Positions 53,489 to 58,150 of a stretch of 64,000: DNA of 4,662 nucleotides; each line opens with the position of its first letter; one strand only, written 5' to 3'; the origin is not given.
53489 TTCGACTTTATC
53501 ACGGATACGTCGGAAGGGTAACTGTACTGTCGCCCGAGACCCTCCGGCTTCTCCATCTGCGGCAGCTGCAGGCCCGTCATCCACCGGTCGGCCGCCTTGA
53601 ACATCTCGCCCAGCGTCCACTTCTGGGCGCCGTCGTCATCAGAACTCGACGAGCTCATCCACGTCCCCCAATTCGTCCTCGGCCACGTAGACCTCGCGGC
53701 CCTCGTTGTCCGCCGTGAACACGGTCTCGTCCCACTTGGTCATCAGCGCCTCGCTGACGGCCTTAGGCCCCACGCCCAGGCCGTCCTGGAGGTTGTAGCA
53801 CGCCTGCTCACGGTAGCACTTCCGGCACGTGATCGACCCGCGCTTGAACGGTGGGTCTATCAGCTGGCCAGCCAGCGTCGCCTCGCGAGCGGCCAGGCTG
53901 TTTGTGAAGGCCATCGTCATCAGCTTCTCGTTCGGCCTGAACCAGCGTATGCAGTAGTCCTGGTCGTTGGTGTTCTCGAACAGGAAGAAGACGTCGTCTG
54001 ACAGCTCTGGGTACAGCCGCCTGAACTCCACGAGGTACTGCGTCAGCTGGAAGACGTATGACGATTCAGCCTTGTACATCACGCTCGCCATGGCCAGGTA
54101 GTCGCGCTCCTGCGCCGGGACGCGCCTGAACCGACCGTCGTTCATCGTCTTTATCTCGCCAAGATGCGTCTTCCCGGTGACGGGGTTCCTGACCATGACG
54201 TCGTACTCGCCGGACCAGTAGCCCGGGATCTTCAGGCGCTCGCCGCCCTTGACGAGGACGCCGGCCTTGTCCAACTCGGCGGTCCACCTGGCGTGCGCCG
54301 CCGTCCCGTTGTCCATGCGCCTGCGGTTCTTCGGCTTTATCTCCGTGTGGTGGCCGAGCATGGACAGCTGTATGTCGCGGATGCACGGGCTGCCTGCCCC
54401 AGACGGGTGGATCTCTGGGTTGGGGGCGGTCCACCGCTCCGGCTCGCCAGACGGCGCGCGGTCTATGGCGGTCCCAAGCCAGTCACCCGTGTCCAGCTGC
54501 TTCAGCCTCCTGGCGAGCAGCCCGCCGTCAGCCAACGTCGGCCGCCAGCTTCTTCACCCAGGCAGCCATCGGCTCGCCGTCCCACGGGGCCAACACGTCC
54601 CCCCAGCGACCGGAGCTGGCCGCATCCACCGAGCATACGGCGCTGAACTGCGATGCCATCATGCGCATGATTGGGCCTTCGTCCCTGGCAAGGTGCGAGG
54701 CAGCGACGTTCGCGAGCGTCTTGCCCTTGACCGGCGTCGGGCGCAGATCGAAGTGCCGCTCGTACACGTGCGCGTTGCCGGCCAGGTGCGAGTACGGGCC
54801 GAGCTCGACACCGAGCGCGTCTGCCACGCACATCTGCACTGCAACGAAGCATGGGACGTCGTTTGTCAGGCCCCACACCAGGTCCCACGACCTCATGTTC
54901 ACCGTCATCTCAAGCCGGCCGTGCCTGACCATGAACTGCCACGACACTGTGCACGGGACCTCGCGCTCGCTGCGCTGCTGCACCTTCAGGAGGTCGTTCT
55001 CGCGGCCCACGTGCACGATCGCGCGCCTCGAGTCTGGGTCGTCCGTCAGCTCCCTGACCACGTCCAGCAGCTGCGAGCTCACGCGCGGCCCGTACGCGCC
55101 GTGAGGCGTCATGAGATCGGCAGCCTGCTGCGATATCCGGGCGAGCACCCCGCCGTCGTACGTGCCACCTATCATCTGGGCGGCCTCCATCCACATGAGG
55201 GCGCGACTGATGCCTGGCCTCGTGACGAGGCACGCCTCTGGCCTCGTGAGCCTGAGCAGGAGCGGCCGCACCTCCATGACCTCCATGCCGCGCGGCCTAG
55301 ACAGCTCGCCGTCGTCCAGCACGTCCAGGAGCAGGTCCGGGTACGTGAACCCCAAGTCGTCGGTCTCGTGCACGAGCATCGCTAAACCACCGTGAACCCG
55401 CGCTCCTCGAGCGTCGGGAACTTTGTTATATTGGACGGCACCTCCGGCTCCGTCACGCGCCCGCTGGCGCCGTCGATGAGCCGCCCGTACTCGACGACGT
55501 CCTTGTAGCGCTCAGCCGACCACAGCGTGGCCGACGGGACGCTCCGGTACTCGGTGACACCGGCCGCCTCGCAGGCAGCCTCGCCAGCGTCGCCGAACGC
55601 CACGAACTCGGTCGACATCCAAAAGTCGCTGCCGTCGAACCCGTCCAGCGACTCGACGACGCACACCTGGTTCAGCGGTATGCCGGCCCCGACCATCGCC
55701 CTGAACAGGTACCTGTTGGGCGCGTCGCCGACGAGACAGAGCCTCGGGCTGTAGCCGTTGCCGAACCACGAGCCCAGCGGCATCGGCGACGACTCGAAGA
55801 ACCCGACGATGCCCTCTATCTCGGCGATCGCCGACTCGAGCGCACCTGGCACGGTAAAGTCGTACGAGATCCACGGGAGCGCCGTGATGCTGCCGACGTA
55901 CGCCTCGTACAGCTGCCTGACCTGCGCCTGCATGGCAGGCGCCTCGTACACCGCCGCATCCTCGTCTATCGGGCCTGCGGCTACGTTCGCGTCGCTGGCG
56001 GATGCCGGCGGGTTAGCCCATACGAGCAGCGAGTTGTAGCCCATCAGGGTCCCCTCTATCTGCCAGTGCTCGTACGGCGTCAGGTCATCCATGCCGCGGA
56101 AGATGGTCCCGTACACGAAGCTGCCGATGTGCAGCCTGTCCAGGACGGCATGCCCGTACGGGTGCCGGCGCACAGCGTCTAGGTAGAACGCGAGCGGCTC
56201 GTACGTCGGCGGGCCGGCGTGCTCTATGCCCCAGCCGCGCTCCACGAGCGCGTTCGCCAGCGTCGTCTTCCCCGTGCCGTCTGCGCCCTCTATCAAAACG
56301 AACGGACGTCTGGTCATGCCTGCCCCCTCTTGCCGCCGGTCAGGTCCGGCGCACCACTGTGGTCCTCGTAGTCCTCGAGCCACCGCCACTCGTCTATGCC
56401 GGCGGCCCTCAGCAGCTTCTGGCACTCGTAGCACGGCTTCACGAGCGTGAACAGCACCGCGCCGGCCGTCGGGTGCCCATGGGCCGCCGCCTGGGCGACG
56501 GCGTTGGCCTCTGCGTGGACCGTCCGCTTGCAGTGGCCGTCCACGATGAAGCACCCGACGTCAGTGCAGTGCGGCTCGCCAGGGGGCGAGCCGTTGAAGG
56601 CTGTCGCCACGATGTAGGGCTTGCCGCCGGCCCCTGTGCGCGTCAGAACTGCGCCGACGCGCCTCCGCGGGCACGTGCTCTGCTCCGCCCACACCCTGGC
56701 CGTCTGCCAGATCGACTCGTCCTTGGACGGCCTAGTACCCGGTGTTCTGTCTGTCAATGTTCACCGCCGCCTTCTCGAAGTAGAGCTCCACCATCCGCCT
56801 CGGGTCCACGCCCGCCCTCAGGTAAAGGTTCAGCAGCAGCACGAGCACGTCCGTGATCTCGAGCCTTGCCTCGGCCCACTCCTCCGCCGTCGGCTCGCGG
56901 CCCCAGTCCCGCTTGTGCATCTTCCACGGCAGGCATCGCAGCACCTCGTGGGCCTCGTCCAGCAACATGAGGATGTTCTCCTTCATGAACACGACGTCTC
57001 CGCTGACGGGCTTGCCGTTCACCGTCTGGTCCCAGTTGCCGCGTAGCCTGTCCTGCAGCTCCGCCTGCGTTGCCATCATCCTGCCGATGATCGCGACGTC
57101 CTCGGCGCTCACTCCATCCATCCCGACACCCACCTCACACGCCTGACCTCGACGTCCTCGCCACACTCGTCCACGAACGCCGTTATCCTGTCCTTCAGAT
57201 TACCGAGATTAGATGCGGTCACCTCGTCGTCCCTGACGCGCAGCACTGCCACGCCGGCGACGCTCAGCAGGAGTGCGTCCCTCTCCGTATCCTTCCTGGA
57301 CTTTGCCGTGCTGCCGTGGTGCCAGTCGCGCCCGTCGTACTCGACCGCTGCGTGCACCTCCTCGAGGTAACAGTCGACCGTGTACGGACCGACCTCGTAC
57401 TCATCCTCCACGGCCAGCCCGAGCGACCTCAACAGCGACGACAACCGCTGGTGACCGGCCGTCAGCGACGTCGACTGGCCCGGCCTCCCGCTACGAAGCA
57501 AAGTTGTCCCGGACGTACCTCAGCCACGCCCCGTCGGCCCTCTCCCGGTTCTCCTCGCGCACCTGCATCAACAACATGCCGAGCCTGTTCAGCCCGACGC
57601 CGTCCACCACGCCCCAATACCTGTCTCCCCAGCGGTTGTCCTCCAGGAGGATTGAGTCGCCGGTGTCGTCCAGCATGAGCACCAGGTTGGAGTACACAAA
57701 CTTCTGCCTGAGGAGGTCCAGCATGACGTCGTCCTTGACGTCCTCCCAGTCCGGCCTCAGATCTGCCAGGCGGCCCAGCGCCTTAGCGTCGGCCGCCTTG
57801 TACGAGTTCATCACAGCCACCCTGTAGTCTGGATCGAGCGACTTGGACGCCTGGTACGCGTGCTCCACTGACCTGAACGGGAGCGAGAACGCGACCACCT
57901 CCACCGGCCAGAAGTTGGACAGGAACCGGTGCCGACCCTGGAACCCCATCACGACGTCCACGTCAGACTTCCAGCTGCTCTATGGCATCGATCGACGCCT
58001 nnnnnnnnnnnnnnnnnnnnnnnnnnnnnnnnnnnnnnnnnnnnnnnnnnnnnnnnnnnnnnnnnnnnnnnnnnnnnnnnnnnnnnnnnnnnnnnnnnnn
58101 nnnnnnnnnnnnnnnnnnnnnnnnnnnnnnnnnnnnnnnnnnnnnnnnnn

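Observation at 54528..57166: dNMP-metabolism cluster (TS/hydroxymethylase-like, Tmk-like kinase with extra domain, dCMP deaminase, MazG-like) suggests a modified thymine or cytosine in the phage DNA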

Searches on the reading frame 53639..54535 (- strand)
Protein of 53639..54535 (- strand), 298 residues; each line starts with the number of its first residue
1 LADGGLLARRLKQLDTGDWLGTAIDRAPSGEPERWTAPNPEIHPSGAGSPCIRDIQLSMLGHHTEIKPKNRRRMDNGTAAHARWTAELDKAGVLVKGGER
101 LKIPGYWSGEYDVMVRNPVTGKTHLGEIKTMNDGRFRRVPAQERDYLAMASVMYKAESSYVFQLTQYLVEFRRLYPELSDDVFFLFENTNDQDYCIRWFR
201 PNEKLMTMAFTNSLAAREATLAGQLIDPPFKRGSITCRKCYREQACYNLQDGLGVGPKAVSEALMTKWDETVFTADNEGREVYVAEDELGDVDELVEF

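Call 3: search_protein_families(library=pfam, proteins=[window:53639-54535:-], max_evalue=0.01)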
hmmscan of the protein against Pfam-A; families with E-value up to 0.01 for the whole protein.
window:53639-54535:- (298 aa): 0 families

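Call 4: search_protein_families(library=phrogs, proteins=[window:53639-54535:-], max_evalue=0.001)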
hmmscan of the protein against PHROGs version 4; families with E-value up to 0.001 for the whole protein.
window:53639-54535:- (298 aa): 2 families
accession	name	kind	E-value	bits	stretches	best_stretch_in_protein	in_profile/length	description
phrog_1990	-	DNA, RNA and nucleotide metabolism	3.1e-11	44.2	1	40-249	36-238/290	Cas4-domain exonuclease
phrog_1706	-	DNA, RNA and nucleotide metabolism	7.9e-11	42.9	1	33-253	41-249/293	CRISPR/Cas system associated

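Call 43: search_protein_families(library=ncbifam, proteins=[window:53639-54535:-], max_evalue=0.01)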
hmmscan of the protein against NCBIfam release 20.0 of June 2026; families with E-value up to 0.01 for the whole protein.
window:53639-54535:- (298 aa): 0 families

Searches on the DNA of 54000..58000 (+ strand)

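Call 5: search_dna_similar(query=window:54000-58000:+, collection=phages, mode=near, max_rows=20)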
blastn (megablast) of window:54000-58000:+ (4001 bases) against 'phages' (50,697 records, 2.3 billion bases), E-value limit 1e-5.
No match.
